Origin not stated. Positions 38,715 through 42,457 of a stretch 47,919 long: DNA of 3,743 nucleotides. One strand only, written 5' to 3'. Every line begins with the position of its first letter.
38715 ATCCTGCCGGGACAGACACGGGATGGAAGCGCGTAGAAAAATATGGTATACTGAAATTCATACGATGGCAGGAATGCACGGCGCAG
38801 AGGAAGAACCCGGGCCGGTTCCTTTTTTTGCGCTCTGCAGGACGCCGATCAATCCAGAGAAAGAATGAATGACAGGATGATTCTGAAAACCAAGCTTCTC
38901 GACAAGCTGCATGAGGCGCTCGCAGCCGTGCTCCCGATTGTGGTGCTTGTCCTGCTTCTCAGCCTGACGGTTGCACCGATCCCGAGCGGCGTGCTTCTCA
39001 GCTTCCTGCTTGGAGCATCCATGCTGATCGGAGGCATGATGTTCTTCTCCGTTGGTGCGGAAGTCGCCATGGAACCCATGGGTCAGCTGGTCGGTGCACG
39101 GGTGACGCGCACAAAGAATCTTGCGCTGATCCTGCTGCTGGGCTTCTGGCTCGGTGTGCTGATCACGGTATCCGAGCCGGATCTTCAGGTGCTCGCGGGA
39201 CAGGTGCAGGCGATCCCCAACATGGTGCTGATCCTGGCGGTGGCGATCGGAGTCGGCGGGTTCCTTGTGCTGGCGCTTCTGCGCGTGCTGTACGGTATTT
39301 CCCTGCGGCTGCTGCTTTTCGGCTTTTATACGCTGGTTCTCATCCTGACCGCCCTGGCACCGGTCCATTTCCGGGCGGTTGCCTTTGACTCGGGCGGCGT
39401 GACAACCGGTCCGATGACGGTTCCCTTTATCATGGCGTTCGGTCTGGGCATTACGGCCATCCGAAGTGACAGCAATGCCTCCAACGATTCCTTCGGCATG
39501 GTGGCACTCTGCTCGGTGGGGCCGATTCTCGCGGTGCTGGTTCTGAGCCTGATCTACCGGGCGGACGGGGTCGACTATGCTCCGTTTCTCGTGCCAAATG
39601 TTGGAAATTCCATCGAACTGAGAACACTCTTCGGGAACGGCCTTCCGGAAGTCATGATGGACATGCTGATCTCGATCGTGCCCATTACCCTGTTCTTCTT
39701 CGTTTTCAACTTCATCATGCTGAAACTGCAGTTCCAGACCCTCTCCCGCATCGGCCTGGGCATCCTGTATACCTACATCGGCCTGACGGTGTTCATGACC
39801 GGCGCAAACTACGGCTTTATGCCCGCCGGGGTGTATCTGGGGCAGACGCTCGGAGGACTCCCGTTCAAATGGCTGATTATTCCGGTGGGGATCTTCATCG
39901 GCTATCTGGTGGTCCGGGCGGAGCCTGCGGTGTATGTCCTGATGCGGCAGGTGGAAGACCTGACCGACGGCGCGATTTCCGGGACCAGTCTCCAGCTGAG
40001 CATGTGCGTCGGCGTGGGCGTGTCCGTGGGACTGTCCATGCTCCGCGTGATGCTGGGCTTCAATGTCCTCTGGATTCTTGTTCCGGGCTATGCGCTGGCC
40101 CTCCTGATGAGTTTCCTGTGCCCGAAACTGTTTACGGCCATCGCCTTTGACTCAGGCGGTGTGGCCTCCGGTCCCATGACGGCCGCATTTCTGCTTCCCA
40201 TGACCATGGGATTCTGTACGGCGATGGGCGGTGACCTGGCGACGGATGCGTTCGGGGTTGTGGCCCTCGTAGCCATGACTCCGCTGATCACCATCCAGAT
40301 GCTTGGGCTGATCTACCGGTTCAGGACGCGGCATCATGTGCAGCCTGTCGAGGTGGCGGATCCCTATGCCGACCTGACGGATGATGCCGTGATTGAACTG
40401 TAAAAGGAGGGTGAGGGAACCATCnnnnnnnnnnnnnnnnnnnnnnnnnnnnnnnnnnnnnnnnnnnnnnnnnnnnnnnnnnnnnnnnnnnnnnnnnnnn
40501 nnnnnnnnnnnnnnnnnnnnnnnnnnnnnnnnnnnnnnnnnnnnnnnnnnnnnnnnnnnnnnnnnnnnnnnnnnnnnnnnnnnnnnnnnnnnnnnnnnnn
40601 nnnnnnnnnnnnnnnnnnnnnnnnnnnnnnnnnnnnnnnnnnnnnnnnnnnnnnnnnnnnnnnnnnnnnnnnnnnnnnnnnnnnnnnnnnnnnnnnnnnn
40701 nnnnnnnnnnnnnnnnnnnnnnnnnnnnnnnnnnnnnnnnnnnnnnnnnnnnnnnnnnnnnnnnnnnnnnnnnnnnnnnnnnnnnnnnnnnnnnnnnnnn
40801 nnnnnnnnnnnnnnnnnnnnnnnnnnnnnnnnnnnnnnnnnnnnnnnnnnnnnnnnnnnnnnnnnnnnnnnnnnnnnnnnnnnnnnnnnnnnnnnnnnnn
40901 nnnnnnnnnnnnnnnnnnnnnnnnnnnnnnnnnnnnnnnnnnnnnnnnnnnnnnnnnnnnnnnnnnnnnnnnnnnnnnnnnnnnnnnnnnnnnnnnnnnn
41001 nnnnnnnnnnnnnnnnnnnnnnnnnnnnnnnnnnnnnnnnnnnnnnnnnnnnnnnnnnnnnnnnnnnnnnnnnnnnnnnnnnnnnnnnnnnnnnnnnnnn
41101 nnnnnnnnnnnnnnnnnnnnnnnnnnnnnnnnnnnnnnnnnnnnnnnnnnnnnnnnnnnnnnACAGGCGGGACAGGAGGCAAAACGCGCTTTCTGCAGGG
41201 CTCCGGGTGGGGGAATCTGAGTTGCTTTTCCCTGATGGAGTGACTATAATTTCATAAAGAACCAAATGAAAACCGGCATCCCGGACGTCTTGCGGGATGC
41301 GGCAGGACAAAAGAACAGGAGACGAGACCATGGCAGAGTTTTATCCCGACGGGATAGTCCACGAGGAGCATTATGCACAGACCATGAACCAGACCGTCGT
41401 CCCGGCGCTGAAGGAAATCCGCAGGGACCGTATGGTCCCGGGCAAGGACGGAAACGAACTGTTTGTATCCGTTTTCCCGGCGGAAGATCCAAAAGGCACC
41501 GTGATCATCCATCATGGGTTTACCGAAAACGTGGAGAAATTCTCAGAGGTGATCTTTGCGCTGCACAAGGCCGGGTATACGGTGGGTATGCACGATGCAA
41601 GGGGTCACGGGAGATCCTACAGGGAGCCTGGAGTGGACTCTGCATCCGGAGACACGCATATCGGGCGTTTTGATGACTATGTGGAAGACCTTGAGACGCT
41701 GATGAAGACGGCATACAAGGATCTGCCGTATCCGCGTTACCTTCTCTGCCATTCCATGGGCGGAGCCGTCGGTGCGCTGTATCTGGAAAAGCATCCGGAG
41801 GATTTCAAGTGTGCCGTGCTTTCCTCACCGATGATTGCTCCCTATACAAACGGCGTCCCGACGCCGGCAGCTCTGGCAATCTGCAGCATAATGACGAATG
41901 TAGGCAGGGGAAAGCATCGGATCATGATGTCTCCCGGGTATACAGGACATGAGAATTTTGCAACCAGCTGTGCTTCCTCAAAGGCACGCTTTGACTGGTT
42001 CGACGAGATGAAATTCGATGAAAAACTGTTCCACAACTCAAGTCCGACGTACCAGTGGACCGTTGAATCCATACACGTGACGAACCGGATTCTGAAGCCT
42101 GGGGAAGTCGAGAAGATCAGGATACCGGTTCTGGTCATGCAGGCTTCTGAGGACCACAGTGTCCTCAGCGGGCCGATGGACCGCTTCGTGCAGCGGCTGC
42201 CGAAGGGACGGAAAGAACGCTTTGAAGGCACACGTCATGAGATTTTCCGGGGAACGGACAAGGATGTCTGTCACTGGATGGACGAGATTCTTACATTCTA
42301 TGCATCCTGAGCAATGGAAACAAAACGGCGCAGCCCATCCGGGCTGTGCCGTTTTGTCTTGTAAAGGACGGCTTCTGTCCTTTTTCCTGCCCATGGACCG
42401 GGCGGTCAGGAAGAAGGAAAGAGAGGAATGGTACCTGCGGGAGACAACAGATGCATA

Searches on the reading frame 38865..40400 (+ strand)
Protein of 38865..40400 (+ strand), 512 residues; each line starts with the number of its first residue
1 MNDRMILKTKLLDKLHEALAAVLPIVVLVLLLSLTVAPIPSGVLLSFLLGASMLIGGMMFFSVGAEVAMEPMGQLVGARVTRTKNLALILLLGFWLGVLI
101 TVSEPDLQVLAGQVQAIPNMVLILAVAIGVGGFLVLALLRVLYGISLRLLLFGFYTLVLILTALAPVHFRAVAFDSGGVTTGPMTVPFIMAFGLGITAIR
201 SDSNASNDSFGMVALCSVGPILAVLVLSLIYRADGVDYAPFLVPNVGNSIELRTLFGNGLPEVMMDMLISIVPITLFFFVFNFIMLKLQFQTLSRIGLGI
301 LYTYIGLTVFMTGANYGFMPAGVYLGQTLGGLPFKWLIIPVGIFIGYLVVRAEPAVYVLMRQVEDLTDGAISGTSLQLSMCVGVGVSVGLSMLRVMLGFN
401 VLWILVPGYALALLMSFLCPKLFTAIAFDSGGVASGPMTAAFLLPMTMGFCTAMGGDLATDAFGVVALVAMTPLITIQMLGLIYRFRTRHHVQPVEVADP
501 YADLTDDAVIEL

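Call 51: search_protein_families(library=pfam, proteins=[window:38865-40400:+], max_evalue=0.00001)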
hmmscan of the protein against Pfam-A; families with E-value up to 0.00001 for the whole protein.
window:38865-40400:+ (512 aa): 1 family
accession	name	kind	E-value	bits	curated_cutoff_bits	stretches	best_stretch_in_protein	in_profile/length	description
PF07556.16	DUF1538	-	2.5e-129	429.3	22.6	2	274-483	1-211/211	Protein of unknown function (DUF1538)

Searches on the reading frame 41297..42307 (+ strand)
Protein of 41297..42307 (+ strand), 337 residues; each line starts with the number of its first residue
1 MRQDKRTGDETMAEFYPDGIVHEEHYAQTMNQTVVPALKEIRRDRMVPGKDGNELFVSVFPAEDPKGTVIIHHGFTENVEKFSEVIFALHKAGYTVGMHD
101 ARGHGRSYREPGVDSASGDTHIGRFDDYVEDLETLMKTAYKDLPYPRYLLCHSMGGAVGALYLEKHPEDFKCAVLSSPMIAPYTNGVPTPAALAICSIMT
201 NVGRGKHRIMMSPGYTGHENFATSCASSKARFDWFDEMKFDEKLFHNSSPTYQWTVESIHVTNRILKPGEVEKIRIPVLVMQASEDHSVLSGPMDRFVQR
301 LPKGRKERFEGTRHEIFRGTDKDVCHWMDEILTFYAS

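Call 51: search_protein_families(library=pfam, proteins=[window:41297-42307:+], max_evalue=0.00001)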
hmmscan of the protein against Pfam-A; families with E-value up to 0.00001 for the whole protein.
window:41297-42307:+ (337 aa): 4 families
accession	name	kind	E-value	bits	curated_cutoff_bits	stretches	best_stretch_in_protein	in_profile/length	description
PF12146.15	Hydrolase_4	-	5.4e-41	140.9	27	1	64-318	2-236/239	Serine aminopeptidase, S33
PF00561.26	Abhydrolase_1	-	7.6e-22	78.6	25.8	1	68-180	2-103/245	alpha/beta hydrolase fold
PF12697.13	Abhydrolase_6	-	3.3e-11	44.7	26.3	1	69-316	1-206/217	Alpha/beta hydrolase family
PF00326.27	Peptidase_S9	-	9e-06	25.8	22.6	0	82-180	3-99/213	Prolyl oligopeptidase family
